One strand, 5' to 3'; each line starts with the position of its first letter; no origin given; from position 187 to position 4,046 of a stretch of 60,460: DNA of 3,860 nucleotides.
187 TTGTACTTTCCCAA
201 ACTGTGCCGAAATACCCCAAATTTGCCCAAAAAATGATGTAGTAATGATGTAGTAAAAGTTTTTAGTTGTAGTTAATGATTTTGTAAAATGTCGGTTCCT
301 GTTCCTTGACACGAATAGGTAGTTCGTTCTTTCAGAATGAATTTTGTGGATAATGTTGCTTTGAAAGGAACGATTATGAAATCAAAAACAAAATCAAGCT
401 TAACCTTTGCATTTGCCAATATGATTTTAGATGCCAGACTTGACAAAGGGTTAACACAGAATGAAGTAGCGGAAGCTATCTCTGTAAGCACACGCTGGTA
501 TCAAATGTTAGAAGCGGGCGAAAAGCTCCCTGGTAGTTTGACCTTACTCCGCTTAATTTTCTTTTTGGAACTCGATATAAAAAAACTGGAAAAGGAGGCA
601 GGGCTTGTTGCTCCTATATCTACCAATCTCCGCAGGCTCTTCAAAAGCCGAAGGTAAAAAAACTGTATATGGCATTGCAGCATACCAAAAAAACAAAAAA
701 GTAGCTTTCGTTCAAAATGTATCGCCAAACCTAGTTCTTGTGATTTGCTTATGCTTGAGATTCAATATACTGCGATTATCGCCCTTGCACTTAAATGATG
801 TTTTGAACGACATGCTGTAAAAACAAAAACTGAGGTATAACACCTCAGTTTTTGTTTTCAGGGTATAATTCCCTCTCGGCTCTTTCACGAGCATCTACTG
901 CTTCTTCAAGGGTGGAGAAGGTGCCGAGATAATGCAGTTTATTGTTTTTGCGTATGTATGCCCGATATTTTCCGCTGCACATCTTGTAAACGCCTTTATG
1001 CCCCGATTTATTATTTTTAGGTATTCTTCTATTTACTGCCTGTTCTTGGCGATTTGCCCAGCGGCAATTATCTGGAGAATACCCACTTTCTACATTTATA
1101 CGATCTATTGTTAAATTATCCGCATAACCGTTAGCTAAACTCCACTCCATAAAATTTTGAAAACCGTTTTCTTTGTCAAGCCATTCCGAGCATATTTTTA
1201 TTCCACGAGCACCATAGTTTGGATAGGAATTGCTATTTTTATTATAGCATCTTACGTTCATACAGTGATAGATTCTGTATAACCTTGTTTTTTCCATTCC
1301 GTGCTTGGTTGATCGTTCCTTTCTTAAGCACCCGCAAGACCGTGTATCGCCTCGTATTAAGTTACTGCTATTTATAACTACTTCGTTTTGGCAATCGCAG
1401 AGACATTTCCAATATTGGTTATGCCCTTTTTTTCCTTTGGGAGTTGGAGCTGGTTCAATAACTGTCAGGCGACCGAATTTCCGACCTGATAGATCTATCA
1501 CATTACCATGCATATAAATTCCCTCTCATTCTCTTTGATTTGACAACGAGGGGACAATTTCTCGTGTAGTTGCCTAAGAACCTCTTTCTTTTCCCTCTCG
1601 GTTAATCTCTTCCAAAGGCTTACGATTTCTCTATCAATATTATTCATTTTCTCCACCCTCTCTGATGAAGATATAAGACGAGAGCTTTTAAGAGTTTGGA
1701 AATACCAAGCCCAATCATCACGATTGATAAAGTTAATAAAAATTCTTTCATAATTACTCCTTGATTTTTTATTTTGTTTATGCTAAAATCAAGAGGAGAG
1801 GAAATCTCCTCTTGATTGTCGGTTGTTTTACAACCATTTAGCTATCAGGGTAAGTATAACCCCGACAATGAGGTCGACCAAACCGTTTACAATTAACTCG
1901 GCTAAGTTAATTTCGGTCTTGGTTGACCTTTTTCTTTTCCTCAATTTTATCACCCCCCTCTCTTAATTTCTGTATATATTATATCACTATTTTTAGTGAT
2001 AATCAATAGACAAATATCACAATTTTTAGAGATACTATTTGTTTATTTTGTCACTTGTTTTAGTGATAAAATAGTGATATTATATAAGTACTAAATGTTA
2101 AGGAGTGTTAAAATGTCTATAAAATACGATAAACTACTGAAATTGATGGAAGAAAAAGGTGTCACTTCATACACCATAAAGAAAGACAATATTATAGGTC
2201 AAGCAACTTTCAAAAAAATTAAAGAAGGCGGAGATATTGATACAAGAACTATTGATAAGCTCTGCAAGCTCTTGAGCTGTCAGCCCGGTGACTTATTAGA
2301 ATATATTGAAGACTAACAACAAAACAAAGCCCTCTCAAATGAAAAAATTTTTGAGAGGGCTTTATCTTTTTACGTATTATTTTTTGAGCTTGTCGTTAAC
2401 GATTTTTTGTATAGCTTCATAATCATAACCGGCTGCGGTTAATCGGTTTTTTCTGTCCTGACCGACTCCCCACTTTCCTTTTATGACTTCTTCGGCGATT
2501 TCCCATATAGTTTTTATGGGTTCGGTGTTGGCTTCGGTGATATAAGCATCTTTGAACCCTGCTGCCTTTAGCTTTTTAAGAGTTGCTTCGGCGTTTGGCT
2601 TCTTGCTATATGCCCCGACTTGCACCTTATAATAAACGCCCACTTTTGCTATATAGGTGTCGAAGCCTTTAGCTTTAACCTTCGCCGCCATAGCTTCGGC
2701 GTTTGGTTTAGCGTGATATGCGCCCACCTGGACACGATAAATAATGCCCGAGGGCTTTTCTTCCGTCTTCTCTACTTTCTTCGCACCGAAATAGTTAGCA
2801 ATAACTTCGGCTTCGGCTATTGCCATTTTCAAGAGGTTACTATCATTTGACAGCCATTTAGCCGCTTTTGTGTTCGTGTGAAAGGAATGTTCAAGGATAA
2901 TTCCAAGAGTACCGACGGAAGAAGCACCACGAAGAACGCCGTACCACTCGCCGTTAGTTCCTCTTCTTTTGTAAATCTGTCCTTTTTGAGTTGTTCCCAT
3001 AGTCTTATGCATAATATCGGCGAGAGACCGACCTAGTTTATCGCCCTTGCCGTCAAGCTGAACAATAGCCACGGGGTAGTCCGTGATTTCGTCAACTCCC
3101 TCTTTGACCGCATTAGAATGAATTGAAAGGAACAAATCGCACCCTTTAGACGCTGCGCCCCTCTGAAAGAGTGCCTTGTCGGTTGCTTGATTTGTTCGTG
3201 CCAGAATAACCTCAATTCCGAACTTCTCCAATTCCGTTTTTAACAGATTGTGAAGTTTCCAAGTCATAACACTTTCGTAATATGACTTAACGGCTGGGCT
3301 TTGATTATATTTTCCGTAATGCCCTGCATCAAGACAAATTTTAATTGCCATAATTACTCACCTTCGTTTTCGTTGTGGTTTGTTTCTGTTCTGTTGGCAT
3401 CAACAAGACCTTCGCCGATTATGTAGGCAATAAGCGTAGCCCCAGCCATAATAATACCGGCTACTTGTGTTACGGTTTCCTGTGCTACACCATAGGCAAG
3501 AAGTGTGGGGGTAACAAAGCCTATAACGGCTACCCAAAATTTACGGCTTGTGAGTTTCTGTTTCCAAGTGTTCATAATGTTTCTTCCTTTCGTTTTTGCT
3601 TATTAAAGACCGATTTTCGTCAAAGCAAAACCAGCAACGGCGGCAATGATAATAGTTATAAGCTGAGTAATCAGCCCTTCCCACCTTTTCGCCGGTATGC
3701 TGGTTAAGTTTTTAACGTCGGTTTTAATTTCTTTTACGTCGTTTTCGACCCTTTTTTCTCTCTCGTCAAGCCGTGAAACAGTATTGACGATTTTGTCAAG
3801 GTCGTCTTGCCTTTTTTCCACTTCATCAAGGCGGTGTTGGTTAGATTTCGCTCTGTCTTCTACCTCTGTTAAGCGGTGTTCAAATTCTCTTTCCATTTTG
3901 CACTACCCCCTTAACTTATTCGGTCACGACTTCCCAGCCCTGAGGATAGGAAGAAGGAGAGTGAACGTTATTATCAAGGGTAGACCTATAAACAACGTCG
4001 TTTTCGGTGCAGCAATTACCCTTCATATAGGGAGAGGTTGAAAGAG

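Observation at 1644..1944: Duplicated two-peptide locus with embedded antisense RNA (type I TA-like), copy A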

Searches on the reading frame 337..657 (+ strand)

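Call 14: search_protein_families(library=pfam, proteins=[window:337-657:+], max_evalue=0.01)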
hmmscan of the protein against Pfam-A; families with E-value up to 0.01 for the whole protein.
window:337-657:+ (106 aa): 3 families
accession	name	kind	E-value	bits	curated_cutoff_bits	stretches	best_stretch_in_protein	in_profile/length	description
PF01381.28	HTH_3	-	1.5e-06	28.5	23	1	32-74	3-45/55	Helix-turn-helix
PF13560.12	HTH_31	-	2.2e-05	25.1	27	1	33-78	9-55/64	Helix-turn-helix domain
PF12844.13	HTH_19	-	0.00081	19.7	30.2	1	29-84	3-58/64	Helix-turn-helix domain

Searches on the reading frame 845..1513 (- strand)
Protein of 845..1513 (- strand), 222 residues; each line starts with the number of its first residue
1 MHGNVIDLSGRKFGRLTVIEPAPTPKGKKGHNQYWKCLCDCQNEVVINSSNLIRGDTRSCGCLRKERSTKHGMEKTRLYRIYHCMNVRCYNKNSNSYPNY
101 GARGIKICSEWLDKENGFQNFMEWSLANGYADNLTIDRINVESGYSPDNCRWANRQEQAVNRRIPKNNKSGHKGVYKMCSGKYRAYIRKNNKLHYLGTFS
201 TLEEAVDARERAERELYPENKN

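Call 14: search_protein_families(library=pfam, proteins=[window:845-1513:-], max_evalue=0.01)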
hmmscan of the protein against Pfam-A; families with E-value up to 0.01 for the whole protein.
window:845-1513:- (222 aa): 1 family
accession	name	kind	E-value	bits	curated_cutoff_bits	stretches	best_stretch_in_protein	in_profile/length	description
PF00847.26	AP2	-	0.004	17.9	33.3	1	171-206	2-41/54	AP2 domain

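Call 120: search_protein_families(library=padloc, proteins=[window:845-1513:-], max_evalue=0.1)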
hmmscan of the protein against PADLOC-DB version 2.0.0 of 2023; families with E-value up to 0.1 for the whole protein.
window:845-1513:- (222 aa): 0 families

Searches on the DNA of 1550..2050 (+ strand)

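Call 15: search_dna_similar(query=window:1600-2000:+, collection=phages, mode=distant, max_rows=30)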
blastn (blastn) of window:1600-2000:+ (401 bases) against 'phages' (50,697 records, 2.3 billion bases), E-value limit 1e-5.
No match.

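Call 99: search_rna_families(source=window, start=1550, end=2050, threshold=evalue, max_evalue=10)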
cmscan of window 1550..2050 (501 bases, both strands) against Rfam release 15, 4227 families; matches with E-value up to 10: 19.
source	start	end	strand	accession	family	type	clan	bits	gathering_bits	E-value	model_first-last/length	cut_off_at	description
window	1991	2046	-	RF01096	PK-HAV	Cis-reg;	-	25.1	50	0.72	1-56/56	no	HepA virus 3'-terminal pseudoknot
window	1714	1825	+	RF01774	rpsL_ricks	Cis-reg; leader;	-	21.4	60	5.5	1-131/131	no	Rickettsia rpsL leader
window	1779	1872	-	RF01774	rpsL_ricks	Cis-reg; leader;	-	20.3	60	8.9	1-131/131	no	Rickettsia rpsL leader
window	1732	1823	-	RF04335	Plastid-rpl20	Cis-reg;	-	19.4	53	3.2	1-80/80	no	Plastid-rpl20 3UTR RNA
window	1730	1823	+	RF02029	sraA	Gene; sRNA;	-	19.3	56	2.1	1-95/95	no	sraA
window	1751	1806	+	RF03956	mir-737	Gene; miRNA;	-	19.2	60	2.3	1-63/63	no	mir-737 microRNA precursor family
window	1669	1746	+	RF01301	snoR4a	Gene; snRNA; snoRNA; CD-box;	-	19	50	1.2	1-77/77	no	Small nucleolar RNA snoR4a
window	1768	1815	-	RF02527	SSRC38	Gene; sRNA;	-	18.5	80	0.67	1-166/166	no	Streptococcus sRNA SSRC38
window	1756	1791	-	RF02925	6A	Gene; sRNA;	-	18.1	41.2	1.2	1-52/52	no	6A RNA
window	1751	1847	-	RF00142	snoZ118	Gene; snRNA; snoRNA; CD-box;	-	18.1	48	1.8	1-108/108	no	Small nucleolar RNA Z118/Z121/Z120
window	1748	1844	-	RF01871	MALAT1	Gene; lncRNA;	-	18.1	70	7.5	1-95/95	no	Metastasis associated lung adenocarcinoma transcript 1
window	1663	1723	+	RF02291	TtnuCD15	Gene; snRNA; snoRNA; CD-box;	-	17.8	75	9.5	1-65/65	no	Tetrahymena snoRNA TtnuCD15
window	1636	1735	-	RF01717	PhotoRC-II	Cis-reg;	-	16.4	39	6.4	1-96/96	no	PhotoRC-II RNA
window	1761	1816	+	RF00113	SIB_RNA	Gene; antitoxin;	-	16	56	1.5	1-147/147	no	Short Intergenic Abundant RNA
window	1784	1816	-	RF04343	Plastid-psbA-2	Cis-reg;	CL00153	15.6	55.8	4.7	1-60/60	no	Plastid-psbA-2 3UTR RNA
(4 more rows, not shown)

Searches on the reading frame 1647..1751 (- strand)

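Call 9: search_protein_families(library=pfam, proteins=[window:1647-1751:-], max_evalue=10)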
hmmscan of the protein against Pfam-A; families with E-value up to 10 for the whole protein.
seq(35 aa): 0 families

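Call 10: search_protein_families(library=ncbifam, proteins=[window:1647-1751:-], max_evalue=10)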
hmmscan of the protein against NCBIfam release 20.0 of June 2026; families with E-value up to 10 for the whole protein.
seq(35 aa): 0 families

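Call 11: search_protein_families(library=phrogs, proteins=[window:1647-1751:-], max_evalue=10)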
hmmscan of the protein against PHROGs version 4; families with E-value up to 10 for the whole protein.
seq(35 aa): 1 family
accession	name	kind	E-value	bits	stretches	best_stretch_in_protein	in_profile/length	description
phrog_6756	-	unknown function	0.068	14.3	1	3-26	3-26/56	-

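Call 120: search_protein_families(library=padloc, proteins=[window:1647-1751:-], max_evalue=0.1)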
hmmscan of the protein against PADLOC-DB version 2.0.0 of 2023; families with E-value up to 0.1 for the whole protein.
seq(35 aa): 0 families

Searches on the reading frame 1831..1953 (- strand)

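Call 9: search_protein_families(library=pfam, proteins=[window:1831-1953:-], max_evalue=10)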
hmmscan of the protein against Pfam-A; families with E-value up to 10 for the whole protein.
seq(41 aa): 1 family
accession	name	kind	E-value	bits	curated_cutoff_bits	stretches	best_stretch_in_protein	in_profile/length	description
PF13955.11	Fst_toxin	-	0.0026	18.1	36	1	28-41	8-21/21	Toxin Fst, type I toxin-antitoxin system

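Call 10: search_protein_families(library=ncbifam, proteins=[window:1831-1953:-], max_evalue=10)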
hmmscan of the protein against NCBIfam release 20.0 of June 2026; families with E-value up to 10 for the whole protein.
seq(41 aa): 1 family
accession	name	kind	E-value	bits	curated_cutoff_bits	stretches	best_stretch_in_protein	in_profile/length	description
NF033608.1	type_I_tox_Fst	subfamily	0.00098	18.9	26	1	29-41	11-23/28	type I toxin-antitoxin system Fst family toxin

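Call 11: search_protein_families(library=phrogs, proteins=[window:1831-1953:-], max_evalue=10)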
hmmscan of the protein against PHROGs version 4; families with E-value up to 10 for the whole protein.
seq(41 aa): 1 family
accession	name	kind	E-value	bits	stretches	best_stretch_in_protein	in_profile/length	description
phrog_10121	-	unknown function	0.092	13.9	1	2-36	14-48/109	-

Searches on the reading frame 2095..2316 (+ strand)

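Call 14: search_protein_families(library=pfam, proteins=[window:2095-2316:+], max_evalue=0.01)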
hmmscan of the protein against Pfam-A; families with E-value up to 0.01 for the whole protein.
window:2095-2316:+ (73 aa): 1 family
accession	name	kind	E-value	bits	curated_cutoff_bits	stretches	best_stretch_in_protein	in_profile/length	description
PF13443.12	HTH_26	-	1.1e-13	51.6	22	1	13-73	1-63/63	Cro/C1-type HTH DNA-binding domain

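Call 120: search_protein_families(library=padloc, proteins=[window:2095-2316:+], max_evalue=0.1)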
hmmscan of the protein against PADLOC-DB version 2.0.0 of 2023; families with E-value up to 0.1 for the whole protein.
window:2095-2316:+ (73 aa): 0 families

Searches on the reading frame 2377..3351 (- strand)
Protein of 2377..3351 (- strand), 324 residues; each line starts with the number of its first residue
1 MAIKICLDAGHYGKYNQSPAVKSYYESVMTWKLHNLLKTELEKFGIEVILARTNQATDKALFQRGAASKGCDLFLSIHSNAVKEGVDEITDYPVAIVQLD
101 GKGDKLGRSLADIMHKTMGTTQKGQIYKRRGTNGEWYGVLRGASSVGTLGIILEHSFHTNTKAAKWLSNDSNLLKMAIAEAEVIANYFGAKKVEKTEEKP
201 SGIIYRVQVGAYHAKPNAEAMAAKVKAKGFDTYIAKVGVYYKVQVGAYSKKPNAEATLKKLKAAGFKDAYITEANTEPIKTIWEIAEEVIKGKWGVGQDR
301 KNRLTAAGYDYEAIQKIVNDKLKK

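Call 90: search_protein_families(library=pfam, proteins=[window:2377-3351:-], max_evalue=0.001)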
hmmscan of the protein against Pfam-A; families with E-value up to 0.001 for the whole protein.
window:2377-3351:- (324 aa): 3 families
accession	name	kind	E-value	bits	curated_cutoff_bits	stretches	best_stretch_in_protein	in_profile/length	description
PF08230.16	CW_7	-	7.8e-21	74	25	1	284-322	2-40/40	CW_7 repeat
PF05036.18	SPOR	-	2e-16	60.5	21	1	205-271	5-75/76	SPOR domain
PF01520.23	Amidase_3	-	1.6e-15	58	27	1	5-185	1-173/174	N-acetylmuramoyl-L-alanine amidase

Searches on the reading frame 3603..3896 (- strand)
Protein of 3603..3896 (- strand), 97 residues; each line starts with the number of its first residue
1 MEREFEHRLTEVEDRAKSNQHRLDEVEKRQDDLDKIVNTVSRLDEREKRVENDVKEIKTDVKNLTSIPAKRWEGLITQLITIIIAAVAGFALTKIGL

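Call 90: search_protein_families(library=pfam, proteins=[window:3603-3896:-], max_evalue=0.001)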
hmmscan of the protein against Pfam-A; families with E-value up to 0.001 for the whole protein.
window:3603-3896:- (97 aa): 1 family
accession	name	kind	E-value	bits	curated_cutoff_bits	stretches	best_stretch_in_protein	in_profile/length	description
PF11166.13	DUF2951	-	0.0007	20.2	26.7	1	3-86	7-91/98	Protein of unknown function (DUF2951)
